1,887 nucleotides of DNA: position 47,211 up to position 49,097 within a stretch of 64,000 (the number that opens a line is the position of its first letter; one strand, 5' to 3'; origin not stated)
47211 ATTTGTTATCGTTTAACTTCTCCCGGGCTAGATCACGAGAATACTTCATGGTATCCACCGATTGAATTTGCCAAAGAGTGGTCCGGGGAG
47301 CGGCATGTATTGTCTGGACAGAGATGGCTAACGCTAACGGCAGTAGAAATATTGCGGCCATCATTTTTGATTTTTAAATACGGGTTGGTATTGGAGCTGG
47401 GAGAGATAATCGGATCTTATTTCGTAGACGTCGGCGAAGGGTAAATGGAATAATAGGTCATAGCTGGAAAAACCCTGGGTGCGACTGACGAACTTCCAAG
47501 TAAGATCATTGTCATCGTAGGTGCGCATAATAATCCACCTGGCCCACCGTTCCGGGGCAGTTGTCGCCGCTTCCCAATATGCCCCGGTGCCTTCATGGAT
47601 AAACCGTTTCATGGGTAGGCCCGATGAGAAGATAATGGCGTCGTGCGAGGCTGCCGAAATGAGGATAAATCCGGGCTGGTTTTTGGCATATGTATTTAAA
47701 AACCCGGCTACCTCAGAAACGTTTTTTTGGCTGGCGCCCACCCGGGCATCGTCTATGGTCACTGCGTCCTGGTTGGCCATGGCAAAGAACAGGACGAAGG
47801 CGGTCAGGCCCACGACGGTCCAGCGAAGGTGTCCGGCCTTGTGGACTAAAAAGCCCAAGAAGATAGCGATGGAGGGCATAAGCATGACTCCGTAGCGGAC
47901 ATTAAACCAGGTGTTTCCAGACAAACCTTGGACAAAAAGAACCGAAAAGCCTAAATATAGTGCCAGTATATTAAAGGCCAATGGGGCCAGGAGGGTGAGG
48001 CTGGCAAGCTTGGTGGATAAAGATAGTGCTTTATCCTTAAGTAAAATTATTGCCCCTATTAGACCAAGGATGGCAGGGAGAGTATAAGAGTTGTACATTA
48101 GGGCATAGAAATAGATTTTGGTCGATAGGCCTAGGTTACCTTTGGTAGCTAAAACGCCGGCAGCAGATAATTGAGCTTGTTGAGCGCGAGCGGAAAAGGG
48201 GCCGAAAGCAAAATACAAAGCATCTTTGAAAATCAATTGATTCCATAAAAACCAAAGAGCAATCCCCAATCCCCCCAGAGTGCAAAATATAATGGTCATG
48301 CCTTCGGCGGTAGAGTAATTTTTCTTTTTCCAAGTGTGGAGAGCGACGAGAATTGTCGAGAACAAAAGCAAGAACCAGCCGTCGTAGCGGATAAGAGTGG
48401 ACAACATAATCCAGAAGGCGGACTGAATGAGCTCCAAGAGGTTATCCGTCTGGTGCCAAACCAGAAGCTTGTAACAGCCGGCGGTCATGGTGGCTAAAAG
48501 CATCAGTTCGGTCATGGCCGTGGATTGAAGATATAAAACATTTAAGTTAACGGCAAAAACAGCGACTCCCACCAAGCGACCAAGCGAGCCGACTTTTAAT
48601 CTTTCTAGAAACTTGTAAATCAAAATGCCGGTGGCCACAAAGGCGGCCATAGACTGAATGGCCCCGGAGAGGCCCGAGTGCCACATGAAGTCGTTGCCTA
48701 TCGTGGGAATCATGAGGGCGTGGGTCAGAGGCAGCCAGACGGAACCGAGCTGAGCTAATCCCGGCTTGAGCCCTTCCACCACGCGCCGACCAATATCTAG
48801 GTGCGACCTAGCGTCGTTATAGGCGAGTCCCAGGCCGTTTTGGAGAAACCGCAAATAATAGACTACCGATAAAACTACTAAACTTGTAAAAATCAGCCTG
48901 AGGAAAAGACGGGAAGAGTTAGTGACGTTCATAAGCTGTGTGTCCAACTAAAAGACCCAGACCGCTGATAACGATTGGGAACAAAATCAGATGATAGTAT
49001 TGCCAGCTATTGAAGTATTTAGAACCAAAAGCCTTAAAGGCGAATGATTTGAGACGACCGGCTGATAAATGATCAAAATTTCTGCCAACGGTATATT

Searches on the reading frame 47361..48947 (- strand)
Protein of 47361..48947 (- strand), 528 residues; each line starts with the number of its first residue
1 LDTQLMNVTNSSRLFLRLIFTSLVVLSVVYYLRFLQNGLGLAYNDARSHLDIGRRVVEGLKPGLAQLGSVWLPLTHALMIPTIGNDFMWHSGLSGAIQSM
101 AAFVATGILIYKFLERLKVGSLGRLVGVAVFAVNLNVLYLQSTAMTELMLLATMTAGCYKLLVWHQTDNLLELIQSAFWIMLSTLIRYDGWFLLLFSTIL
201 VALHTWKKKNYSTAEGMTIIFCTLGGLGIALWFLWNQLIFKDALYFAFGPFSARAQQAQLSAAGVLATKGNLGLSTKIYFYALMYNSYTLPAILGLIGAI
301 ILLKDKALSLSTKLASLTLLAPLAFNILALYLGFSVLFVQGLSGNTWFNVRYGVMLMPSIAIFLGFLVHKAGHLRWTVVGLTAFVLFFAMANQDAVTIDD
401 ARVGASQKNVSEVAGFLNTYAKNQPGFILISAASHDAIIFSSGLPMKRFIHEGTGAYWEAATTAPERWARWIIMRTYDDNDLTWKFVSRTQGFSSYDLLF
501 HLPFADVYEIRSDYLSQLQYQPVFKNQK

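Call 3: search_protein_families(library=pfam, proteins=[window:47361-48947:-], max_evalue=0.01)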
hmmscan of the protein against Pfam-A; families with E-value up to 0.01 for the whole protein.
window:47361-48947:- (528 aa): 0 families

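Call 29: search_protein_families(library=pfam, proteins=[window:47361-48947:-], max_evalue=10)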
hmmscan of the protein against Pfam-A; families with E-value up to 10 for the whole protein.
window:47361-48947:- (528 aa): 1 family
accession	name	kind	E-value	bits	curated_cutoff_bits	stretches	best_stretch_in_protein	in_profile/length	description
PF04930.20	FUN14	-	0.041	14.7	22.5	1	363-413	10-59/92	FUN14 family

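Call 52: search_solved_structures(query=A5, max_evalue=1, show_alignments=2)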
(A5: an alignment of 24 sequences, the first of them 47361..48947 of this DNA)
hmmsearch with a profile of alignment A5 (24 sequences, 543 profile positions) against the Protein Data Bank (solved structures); distinct sequences matched with E-value up to 1: 0.

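Call 63: list_cluster_members(proteins=[window:47364-48932:-, window:46135-47361:-, window:43836-44720:-, P0001, P0121])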
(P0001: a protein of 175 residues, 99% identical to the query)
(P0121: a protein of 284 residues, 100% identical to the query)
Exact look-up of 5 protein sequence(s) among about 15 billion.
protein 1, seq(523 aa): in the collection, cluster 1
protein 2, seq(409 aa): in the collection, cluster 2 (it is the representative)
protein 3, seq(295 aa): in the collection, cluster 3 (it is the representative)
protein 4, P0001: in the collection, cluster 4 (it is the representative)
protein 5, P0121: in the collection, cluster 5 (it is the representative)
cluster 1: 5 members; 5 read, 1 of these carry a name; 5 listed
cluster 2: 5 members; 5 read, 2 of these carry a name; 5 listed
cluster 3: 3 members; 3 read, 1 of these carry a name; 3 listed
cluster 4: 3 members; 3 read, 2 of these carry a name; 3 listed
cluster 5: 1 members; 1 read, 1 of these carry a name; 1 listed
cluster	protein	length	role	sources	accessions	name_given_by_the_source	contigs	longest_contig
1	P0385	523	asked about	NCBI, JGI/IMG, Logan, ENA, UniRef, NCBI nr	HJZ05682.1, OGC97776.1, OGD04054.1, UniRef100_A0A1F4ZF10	hypothetical protein A2634_05145 [Candidatus Amesbacteria bacterium ... | Uncharacterized protein n=1 Tax=Candidatus Amesbacteria bacterium ... | MAG: hypothetical protein A2634_05145 [Candidatus Amesbacteria bacterium ...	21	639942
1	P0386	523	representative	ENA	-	-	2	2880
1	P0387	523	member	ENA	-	-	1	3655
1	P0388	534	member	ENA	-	-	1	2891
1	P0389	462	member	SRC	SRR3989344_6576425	-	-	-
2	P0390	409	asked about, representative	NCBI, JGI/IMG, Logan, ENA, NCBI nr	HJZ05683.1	MAG TPA: carboxypeptidase-like regulatory domain-containing protein [Patescibacteria ... | carboxypeptidase-like regulatory domain-containing protein [Patescibacteria group ...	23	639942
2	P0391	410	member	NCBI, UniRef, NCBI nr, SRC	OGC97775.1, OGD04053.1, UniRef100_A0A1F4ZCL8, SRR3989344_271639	hypothetical protein A2634_05140 [Candidatus Amesbacteria bacterium ... | Glycoside hydrolase family 5 domain-containing protein n=1 Tax=Candidatus Amesbacteria ... | MAG: hypothetical protein A2634_05140 [Candidatus Amesbacteria bacterium ...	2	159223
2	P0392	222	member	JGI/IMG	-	-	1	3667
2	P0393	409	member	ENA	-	-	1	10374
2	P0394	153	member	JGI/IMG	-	-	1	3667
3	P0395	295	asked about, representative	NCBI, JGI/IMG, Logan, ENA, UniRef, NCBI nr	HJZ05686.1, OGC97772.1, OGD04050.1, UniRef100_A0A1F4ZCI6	hypothetical protein A2634_05125 [Candidatus Amesbacteria bacterium ... | SCP domain-containing protein n=1 Tax=Candidatus Amesbacteria bacterium ... | MAG: hypothetical protein A2634_05125 [Candidatus Amesbacteria bacterium ...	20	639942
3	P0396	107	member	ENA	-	-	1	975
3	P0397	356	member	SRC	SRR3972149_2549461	-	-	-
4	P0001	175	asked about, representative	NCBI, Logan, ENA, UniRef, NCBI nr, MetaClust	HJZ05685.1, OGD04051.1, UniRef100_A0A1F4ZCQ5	MAG TPA: sortase [Patescibacteria group bacterium] | Sortase n=1 Tax=Candidatus Amesbacteria bacterium RIFCSPLOWO2_01_FULL_48_25 TaxID=1797259 ... | MAG: hypothetical protein A2989_01475 [Candidatus Amesbacteria bacterium ...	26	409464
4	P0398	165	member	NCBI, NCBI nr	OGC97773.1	hypothetical protein A2634_05130 [Candidatus Amesbacteria bacterium ... | MAG: hypothetical protein A2634_05130 [Candidatus Amesbacteria bacterium ...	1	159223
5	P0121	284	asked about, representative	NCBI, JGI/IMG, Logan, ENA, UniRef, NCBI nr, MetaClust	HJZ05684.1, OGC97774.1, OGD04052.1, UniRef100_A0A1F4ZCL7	hypothetical protein A2634_05135 [Candidatus Amesbacteria bacterium ... | Fibronectin type-III domain-containing protein n=1 Tax=Candidatus Amesbacteria bacterium ... | MAG: hypothetical protein A2634_05135 [Candidatus Amesbacteria bacterium ...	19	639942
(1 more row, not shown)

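Call 67: search_protein_families(library=ncbifam, proteins=[window:47361-48932:-], max_evalue=1)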
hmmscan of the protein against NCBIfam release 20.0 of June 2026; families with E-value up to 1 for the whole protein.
window:47361-48932:- (523 aa): 1 family
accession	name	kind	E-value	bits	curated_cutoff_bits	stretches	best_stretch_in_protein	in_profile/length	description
NF033872.1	SidA_fam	subfamily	0.77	8.5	60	0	294-342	73-122/379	T4SS effector SidA family protein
